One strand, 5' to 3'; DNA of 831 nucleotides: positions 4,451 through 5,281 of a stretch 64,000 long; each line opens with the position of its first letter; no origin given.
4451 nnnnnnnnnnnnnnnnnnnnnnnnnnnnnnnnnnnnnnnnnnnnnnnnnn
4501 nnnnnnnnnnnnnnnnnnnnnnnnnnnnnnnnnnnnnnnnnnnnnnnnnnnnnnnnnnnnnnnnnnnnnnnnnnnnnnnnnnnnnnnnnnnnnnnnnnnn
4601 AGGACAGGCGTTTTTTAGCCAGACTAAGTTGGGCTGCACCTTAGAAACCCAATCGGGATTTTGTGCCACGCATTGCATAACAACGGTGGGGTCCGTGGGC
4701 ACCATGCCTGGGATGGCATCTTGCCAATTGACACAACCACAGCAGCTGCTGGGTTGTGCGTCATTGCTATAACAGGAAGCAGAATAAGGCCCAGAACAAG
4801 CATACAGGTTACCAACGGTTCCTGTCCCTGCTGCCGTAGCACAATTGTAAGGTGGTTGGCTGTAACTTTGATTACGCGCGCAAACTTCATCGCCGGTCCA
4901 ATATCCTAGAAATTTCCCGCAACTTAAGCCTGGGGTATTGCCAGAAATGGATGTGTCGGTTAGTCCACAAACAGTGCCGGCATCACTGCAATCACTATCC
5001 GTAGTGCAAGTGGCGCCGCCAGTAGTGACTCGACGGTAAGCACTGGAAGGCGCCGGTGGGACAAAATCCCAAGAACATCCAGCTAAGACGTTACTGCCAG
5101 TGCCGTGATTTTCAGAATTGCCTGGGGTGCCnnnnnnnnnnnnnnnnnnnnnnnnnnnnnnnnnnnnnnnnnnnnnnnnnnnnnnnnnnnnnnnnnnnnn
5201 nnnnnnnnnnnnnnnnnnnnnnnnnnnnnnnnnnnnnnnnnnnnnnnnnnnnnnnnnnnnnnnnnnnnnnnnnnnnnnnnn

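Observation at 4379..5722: Secreted thaumatin-like (PR-5 family) protein in a bacterial chromosome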

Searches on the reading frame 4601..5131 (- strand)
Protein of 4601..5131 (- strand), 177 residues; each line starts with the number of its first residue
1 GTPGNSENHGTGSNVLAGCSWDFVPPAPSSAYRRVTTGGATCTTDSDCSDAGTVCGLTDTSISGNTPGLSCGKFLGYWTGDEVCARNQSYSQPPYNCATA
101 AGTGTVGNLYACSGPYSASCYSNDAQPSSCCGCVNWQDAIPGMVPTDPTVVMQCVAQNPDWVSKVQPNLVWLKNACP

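Call 55: predict_structure(alignment_id=A2)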
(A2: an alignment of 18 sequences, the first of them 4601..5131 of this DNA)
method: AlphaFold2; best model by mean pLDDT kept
length: 177 residues; sequences in the alignment: 18
mean_pLDDT: 76.6   pTM: 0.60
mean pLDDT of the five models: 76.6, 69.9, 68.5, 65.5, 61.1
residues with pLDDT >= 90: 29; 70-90: 98; 50-70: 35; < 50: 15
segments of 3 or more residues with pLDDT < 50: 1-5, 14-21
pLDDT, mean of each block of 10 residues (from residue 1): 50 48 64 87 94 92 89 87 83 81 59 72 78 83 73 84 86 65
secondary structure, 60 per line:
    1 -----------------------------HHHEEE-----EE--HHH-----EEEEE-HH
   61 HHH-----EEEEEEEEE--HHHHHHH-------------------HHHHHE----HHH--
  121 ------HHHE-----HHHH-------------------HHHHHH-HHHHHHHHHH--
elements in order: E33-35 E53-57 H59-63 E69-77 H80-86 H106-110 H136-139 H159-164 H166-175

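Call 61: fold_search(model_id=the predicted structure, library=pdb)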
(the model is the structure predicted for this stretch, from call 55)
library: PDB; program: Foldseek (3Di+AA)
matches with E <= 10: 1; with E <= 0.001: 0
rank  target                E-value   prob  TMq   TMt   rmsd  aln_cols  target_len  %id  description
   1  8g4y_B                4.6e+00  0.12  0.15  0.54   7.3        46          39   17  Structure of ZNRF3 ECD bound to peptide MK1-3.6.10 (released 2023-12-20)
